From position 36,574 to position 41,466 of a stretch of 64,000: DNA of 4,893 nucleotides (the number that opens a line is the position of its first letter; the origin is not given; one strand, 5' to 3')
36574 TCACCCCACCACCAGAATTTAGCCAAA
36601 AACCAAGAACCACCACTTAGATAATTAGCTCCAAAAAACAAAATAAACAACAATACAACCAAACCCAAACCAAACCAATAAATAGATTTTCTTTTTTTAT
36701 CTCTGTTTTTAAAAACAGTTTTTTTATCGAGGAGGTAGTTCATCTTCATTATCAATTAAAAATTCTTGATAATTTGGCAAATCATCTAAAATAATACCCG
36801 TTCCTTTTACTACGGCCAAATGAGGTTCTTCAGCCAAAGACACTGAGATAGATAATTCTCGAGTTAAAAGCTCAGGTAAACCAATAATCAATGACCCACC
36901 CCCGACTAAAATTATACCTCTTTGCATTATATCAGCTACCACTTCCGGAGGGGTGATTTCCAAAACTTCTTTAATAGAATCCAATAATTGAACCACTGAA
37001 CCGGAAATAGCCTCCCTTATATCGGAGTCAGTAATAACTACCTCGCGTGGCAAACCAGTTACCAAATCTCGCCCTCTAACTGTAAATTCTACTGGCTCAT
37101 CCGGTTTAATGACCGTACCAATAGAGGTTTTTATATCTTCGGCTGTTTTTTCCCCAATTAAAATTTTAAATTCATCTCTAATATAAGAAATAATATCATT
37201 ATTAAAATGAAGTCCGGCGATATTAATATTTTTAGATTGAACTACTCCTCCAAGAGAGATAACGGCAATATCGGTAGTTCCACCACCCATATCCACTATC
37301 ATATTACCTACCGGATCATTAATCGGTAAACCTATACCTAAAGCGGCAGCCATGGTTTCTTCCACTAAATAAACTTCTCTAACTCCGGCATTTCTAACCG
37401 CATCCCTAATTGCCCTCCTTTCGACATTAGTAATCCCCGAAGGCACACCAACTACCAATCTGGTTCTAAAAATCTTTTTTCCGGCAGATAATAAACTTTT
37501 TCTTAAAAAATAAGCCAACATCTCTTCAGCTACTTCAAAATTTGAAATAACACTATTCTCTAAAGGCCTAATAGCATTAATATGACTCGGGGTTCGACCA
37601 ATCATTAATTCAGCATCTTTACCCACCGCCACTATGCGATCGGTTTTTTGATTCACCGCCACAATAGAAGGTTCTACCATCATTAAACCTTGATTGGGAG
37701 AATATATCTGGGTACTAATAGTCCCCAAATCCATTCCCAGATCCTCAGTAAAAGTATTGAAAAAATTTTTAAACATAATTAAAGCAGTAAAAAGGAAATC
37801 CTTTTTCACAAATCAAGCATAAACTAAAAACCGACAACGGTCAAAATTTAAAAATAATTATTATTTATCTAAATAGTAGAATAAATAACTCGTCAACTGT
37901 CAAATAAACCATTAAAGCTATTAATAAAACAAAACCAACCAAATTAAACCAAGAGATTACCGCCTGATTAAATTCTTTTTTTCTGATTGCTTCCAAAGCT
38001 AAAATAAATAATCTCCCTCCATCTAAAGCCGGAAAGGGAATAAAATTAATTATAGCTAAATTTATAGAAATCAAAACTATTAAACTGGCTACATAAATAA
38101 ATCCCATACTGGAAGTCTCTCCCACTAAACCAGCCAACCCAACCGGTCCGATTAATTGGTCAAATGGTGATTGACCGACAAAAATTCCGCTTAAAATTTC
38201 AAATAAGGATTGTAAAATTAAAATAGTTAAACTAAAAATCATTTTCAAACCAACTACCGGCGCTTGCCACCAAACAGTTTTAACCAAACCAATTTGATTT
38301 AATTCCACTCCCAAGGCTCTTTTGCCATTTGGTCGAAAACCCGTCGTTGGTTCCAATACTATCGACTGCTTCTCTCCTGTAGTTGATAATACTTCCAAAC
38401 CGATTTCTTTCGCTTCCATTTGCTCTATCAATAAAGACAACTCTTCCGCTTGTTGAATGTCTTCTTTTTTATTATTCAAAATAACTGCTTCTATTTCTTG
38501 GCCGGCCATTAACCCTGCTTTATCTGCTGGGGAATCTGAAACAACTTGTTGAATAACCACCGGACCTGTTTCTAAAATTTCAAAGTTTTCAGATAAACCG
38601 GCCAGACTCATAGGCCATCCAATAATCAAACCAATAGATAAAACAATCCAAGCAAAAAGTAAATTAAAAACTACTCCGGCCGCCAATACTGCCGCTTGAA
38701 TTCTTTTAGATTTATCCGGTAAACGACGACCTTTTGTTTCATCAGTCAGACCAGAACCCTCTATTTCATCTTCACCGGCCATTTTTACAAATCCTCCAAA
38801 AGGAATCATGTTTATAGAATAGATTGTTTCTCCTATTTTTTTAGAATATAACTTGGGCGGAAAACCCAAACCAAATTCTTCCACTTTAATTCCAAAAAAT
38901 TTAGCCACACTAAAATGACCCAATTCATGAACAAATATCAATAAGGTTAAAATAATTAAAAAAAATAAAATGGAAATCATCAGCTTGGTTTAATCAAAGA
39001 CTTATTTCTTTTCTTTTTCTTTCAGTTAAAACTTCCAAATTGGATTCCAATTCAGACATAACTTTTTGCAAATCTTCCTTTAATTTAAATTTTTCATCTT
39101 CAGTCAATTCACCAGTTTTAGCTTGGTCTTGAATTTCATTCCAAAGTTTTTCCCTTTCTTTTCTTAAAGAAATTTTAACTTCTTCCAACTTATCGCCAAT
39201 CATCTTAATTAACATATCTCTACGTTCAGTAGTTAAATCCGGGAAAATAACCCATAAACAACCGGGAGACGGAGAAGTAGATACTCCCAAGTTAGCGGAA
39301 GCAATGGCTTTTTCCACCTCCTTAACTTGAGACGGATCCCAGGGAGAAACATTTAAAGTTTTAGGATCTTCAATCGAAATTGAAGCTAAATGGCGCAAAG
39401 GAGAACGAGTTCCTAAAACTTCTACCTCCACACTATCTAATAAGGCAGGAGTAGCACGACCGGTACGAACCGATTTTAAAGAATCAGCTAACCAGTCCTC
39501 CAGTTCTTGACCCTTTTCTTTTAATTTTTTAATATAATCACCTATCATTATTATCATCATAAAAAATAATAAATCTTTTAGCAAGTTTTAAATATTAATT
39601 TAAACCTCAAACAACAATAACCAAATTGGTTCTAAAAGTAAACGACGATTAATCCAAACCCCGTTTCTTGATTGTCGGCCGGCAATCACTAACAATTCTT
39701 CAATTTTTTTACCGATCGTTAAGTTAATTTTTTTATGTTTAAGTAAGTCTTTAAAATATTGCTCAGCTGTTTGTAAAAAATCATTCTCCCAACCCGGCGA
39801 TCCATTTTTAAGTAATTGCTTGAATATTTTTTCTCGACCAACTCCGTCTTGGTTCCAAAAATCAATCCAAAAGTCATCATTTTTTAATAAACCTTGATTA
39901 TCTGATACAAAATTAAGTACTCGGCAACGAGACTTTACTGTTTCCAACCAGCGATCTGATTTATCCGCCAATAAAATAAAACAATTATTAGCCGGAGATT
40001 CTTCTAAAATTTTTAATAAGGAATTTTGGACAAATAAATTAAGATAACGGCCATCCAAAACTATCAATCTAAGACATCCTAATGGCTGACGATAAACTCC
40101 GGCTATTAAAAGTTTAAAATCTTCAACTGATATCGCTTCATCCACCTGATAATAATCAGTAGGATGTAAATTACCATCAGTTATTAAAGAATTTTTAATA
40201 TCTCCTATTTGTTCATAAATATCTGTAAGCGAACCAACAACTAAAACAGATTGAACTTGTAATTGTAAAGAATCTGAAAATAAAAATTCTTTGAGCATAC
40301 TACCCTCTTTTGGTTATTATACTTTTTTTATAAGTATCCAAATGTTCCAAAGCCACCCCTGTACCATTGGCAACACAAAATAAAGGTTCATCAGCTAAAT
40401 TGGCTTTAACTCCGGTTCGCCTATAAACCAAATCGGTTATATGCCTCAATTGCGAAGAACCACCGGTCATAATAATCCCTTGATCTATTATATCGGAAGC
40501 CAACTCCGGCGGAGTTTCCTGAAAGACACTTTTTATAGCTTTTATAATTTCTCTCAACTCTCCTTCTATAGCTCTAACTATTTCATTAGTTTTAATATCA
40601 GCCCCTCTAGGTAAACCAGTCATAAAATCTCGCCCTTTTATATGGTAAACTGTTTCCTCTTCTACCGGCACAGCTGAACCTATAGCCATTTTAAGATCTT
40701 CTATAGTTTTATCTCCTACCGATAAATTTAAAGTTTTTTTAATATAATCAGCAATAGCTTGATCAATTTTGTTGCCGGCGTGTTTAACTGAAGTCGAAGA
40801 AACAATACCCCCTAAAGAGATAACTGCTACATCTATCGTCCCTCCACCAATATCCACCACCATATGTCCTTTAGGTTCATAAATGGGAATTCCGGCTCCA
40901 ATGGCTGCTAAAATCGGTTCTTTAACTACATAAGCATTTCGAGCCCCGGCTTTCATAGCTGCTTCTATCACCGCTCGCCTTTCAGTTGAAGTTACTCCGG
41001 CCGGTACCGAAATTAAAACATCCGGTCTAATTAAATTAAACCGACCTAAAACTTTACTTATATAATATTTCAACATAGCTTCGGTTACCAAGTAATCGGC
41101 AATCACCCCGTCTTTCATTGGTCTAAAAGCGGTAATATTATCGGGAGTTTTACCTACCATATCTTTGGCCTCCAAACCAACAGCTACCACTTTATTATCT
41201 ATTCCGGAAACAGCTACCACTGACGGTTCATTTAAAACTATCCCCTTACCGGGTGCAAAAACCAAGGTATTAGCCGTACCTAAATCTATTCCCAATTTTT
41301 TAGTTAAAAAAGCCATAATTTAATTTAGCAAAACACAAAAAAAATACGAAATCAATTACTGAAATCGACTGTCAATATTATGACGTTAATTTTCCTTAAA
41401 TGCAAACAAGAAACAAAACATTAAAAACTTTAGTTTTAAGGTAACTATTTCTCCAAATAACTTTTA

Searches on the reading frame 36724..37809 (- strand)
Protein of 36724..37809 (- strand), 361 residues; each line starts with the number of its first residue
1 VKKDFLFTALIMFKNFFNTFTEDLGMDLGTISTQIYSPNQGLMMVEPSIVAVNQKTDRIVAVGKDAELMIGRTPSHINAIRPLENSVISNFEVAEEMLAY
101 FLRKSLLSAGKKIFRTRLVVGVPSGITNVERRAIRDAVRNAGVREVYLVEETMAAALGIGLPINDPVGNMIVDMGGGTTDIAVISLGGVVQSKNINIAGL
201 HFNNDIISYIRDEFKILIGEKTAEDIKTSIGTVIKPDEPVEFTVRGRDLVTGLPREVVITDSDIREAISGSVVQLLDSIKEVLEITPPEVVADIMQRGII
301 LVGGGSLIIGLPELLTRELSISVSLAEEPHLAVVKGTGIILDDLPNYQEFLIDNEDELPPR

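Call 48: search_protein_families(library=pfam, proteins=[window:36724-37809:-], max_evalue=0.000001)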
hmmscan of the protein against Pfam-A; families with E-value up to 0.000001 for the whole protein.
window:36724-37809:- (361 aa): 4 families
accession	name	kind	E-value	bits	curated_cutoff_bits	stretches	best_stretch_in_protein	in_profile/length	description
PF06723.19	MreB_Mbl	-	1.6e-121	405.6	27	1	22-346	2-324/327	MreB/Mbl protein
PF00012.26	HSP70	-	4e-15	55.5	20.6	1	95-219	111-243/599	Hsp70 protein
PF14450.12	FtsA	-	1.2e-11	45.5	31.8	1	171-333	2-124/127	Cell division protein FtsA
PF00022.25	Actin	-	6.8e-10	38.5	27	1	27-224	10-206/410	Actin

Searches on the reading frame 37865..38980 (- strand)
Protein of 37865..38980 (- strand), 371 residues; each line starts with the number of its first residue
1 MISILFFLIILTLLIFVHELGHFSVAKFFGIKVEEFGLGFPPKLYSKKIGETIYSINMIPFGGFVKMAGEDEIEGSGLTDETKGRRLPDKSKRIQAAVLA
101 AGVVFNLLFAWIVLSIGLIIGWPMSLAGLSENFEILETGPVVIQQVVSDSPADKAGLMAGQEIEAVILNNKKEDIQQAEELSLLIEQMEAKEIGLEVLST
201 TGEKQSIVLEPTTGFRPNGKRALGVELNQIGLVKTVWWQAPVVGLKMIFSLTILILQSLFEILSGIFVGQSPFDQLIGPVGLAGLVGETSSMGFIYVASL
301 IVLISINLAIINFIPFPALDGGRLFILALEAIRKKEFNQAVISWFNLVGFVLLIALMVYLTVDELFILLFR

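Call 49: search_protein_families(library=pfam, proteins=[window:37865-38980:-], max_evalue=0.000001)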
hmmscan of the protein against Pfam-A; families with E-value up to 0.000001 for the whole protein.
window:37865-38980:- (371 aa): 1 family
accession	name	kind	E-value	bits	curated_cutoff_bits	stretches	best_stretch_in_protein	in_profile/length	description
PF02163.28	Peptidase_M50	-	3.4e-52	177.4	27.2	1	6-356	1-221/221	Peptidase family M50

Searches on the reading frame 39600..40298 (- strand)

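Call 49: search_protein_families(library=pfam, proteins=[window:39600-40298:-], max_evalue=0.000001)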
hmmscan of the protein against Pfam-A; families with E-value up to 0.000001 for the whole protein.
window:39600-40298:- (232 aa): 1 family
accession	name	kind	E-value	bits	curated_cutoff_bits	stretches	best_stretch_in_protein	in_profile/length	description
PF13177.12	DNA_pol3_delta2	-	3.7e-12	46.9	27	1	54-131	79-158/161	DNA polymerase III, delta subunit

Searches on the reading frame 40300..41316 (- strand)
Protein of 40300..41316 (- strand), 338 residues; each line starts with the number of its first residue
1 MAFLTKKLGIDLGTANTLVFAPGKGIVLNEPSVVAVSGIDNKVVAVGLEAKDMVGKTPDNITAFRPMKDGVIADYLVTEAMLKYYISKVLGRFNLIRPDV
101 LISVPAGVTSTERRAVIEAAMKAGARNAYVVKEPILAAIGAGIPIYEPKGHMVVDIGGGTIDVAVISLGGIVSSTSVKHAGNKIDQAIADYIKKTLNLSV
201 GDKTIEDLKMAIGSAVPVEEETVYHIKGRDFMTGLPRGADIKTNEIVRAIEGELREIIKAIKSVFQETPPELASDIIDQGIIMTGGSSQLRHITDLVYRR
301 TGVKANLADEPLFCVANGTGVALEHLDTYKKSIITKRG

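Call 49: search_protein_families(library=pfam, proteins=[window:40300-41316:-], max_evalue=0.000001)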
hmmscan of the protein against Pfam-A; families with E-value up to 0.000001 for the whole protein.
window:40300-41316:- (338 aa): 4 families
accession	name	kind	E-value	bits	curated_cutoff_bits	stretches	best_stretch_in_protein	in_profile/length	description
PF06723.19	MreB_Mbl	-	2.6e-128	427.9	27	1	6-330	2-326/327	MreB/Mbl protein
PF00012.26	HSP70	-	3.3e-12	45.9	20.6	1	99-320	135-369/599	Hsp70 protein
PF00022.25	Actin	-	7.8e-10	38.3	27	1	30-195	30-190/410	Actin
PF14450.12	FtsA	-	1.9e-08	35.1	31.8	1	152-309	1-111/127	Cell division protein FtsA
